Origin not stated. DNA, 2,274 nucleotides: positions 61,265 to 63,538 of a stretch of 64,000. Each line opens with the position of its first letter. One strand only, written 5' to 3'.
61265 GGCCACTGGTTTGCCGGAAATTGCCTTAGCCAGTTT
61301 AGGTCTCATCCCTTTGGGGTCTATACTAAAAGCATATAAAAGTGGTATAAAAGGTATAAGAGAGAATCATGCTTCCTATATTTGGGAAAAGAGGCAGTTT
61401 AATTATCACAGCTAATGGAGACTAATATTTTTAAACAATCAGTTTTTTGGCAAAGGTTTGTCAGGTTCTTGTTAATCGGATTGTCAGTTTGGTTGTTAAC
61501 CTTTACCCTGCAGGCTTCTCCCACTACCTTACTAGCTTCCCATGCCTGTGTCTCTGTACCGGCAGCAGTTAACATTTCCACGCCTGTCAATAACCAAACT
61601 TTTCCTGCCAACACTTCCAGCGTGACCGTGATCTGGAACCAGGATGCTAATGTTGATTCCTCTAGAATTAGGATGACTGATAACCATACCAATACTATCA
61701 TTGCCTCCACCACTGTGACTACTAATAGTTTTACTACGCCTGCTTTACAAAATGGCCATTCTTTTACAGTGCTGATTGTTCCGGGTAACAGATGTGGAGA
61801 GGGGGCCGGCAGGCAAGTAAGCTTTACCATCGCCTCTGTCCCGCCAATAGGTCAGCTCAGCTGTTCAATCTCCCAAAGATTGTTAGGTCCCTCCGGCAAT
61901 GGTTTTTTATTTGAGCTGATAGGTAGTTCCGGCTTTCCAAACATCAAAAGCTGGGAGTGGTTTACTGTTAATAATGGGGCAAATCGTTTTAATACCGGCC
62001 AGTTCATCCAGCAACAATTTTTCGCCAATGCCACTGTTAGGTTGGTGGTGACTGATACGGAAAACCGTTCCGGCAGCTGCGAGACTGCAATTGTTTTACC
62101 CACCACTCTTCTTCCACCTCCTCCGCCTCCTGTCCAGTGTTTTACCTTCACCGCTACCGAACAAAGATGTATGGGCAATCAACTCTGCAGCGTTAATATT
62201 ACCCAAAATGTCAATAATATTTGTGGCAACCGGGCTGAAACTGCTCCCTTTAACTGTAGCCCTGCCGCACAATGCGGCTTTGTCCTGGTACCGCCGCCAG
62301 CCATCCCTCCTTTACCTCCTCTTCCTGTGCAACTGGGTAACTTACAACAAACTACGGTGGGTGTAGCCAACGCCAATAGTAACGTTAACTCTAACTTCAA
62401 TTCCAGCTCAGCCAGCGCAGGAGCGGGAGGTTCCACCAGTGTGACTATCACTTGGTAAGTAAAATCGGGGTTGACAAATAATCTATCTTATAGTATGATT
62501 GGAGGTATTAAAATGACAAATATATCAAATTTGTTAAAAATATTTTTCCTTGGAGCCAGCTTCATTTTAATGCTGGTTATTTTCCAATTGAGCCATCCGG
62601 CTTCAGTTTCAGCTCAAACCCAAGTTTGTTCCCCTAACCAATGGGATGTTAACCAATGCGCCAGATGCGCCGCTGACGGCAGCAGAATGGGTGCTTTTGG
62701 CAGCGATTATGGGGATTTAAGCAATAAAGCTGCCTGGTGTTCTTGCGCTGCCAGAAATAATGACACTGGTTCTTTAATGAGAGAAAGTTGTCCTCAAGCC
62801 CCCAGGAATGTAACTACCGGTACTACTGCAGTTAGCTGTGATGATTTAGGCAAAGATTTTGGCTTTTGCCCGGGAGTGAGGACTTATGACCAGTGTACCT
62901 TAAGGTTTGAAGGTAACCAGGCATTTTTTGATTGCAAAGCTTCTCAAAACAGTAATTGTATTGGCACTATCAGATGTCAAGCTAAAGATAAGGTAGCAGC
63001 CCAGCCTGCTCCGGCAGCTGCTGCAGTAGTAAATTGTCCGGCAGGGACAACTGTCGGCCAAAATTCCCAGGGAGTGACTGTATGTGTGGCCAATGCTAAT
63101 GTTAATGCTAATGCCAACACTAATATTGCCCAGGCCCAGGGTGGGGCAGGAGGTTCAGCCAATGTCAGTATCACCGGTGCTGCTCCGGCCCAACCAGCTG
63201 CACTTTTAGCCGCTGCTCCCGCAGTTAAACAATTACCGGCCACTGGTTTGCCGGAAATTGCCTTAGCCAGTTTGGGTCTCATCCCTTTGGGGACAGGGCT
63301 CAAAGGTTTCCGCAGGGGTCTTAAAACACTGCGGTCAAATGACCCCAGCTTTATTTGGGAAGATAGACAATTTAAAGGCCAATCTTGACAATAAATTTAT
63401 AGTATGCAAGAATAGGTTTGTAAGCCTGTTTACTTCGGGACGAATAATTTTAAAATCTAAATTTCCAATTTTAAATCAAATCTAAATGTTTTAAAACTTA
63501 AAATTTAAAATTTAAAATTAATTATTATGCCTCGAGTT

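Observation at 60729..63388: Three-gene family of secreted low-complexity proteins; two end in LPATG and share near-identical DNA blocks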

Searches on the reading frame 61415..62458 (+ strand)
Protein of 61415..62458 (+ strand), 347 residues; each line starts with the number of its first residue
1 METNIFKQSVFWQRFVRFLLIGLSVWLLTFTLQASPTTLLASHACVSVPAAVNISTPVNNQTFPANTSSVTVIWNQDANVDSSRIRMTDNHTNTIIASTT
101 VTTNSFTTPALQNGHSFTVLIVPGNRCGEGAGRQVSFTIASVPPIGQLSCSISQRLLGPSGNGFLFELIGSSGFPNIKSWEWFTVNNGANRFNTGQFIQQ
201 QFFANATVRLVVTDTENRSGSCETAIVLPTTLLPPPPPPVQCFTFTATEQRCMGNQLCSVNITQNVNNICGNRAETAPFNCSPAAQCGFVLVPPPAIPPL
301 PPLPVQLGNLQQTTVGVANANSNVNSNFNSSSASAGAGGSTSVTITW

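Call 5: search_protein_families(library=pfam, proteins=[window:61415-62458:+], max_evalue=0.1)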
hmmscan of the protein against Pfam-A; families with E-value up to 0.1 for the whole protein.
window:61415-62458:+ (347 aa): 1 family
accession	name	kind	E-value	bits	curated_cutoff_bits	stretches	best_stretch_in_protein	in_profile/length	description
PF24421.1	Ig_J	-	0.058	13.9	29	0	84-140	44-102/104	Tip attachment protein J, Ig-like domain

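Call 6: search_protein_families(library=ncbifam, proteins=[window:61415-62458:+], max_evalue=0.1)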
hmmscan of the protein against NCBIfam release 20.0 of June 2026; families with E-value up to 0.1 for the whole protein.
window:61415-62458:+ (347 aa): 1 family
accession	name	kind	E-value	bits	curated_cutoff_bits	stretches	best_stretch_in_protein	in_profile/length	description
TIGR00752.1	slp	superfamily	0.036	13.4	88.45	1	42-113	15-86/182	Slp family lipoprotein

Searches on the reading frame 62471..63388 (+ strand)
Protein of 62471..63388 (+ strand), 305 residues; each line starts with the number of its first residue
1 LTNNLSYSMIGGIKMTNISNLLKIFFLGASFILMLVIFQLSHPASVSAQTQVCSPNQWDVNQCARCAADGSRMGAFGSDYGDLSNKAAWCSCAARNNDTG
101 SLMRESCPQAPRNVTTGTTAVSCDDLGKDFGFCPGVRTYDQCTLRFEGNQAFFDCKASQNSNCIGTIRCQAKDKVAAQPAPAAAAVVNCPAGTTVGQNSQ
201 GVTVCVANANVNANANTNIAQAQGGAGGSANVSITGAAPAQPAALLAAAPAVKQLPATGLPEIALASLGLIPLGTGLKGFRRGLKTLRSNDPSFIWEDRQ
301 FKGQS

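Call 5: search_protein_families(library=pfam, proteins=[window:62471-63388:+], max_evalue=0.1)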
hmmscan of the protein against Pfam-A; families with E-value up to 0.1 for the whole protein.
window:62471-63388:+ (305 aa): 1 family
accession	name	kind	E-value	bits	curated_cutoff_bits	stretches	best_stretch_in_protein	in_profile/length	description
PF01018.28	GTP1_OBG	-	0.049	13.7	27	1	182-243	80-136/155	GTP1/OBG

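Call 6: search_protein_families(library=ncbifam, proteins=[window:62471-63388:+], max_evalue=0.1)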
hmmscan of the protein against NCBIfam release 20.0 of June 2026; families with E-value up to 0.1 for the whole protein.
window:62471-63388:+ (305 aa): 0 families

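Call 10: find_homologous_proteins(query=window:62471-63388:+, max_evalue=0.01)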
Query window:62471-63388:+ (305 aa): 4 proteins with E <= 0.01 among 8000 candidates.
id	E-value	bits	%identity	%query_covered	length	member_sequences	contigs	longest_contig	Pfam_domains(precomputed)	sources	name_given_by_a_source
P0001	3.5e-190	649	100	95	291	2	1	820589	-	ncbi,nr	ncbi:MAG: hypothetical protein HYW45_02660 [Candidatus Daviesbacteria bacterium]|nr:MAG: hypothetica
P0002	7.8e-92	326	54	94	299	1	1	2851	-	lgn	-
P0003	1.0e-65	240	47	95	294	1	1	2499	-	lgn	-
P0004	2.8e-25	107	40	54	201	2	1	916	-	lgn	-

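Call 11: find_encoding_contigs(protein=window:62471-63385:+, flank=10000)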
Protein window:62471-63385:+ (305 aa): no gene with exactly this product is on record in the collection.

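Call 13: find_encoding_contigs(protein=P0001, flank=10000)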
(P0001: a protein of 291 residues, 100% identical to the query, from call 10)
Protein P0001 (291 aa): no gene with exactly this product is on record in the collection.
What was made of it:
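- Tried and rejected: Exact look-ups of the window's gene 3 product (305-aa and 291-aa forms) found no contig on record (calls 11, 13).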

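Call 40: list_cluster_members(proteins=[P0001, P0010, P0011, P0013, P0014, P0025, P0033, P0050, P0072, P0119])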
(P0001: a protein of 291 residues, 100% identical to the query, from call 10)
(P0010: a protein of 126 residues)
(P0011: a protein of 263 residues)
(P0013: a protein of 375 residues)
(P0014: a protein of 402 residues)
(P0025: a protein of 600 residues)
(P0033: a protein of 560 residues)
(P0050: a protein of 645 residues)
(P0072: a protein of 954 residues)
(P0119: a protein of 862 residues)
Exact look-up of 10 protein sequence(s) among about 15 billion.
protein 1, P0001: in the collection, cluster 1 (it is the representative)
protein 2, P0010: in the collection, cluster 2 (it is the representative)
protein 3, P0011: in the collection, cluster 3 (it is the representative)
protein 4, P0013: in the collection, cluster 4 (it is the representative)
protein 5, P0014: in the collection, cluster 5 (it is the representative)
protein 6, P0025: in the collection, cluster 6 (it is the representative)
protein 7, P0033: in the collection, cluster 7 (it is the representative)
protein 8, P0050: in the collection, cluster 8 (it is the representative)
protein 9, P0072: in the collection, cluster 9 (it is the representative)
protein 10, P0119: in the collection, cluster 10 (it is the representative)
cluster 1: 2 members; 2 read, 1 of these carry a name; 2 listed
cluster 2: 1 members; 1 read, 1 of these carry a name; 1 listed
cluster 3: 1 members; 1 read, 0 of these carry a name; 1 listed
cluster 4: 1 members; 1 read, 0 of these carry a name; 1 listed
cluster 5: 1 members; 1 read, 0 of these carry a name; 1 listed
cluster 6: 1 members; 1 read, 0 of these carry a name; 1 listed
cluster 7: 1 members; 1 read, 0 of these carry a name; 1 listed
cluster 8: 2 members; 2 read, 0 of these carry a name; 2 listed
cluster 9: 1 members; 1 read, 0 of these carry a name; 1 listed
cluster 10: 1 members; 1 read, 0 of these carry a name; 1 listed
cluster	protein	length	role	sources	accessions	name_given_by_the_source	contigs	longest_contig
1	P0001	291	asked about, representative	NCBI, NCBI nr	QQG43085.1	MAG: hypothetical protein HYW45_02660 [Candidatus Daviesbacteria bacterium]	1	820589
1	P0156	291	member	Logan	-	-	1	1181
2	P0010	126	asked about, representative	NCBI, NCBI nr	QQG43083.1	MAG: hypothetical protein HYW45_02650 [Candidatus Daviesbacteria bacterium]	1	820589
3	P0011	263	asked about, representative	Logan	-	-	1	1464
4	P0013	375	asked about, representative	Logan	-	-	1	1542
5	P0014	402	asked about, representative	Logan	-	-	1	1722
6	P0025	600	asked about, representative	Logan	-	-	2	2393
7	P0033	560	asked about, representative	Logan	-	-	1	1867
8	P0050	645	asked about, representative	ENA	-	-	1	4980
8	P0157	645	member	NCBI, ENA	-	-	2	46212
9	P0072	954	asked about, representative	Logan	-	-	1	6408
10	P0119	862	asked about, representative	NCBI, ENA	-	-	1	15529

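Call 41: find_encoding_contigs(protein=P0157, flank=10000, max_places=2)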
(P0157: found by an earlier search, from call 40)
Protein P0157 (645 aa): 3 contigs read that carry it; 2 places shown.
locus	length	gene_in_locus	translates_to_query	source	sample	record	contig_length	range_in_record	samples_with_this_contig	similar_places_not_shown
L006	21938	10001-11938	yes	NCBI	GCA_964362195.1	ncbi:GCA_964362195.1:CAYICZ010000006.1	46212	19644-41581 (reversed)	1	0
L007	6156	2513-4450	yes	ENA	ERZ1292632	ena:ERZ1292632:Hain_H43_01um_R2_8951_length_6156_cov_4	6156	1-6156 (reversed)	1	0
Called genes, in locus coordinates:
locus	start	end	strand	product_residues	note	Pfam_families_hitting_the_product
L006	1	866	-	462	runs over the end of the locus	PF00891:Methyltransf_2, PF08242:Methyltransf_12 (faint), PF13649:Methyltransf_25 (faint), PF13578:Methyltransf_24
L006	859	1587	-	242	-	PF00535:Glycos_transf_2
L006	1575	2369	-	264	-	PF00535:Glycos_transf_2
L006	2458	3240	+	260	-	PF03372:Exo_endo_phos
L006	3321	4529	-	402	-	PF02661:Fic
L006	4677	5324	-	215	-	-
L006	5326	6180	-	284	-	-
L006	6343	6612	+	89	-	PF12728:HTH_17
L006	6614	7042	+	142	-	-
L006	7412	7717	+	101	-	PF00376:MerR, PF13411:MerR_1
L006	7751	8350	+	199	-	PF13399:LytR_C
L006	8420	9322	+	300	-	PF01850:PIN (weak), PF01938:TRAM (weak)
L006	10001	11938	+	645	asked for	PF18911:PKD_4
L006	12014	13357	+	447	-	PF07497:Rho_RNA_bind, PF00006:ATP-synt_ab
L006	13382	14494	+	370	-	PF01476:LysM, PF23473:LysM3_LYK4_5 (faint), PF01476:LysM, PF01551:Peptidase_M23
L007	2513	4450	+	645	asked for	PF18911:PKD_4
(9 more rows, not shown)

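Call 79: predict_structure(alignment_id=A7)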
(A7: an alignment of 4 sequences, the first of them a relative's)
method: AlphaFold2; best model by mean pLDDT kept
length: 291 residues; sequences in the alignment: 4
mean_pLDDT: 37.1   pTM: 0.21
mean pLDDT of the five models: 37.1, 35.1, 34.4, 33.6, 32.2
residues with pLDDT >= 90: 0; 70-90: 0; 50-70: 35; < 50: 256
segments of 3 or more residues with pLDDT < 50: 27-139, 144-146, 148-150, 155-291
pLDDT, mean of each block of 10 residues (from residue 1): 55 63 48 26 29 27 28 28 27 25 29 35 42 46 49 45 31 41 43 39 31 30 30 30 36 43 41 43 36 36
secondary structure, 60 per line:
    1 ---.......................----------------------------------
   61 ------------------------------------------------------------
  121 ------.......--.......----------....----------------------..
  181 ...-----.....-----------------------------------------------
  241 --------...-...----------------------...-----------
elements in order: H4-26 E127-133 E136-142 E153-156 E179-183 E189-193
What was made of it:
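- Tried and rejected: AF2 of full-length gene 3 with 4 sequences gave pLDDT 37, which is unusable, so no fold search was run (call 79).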
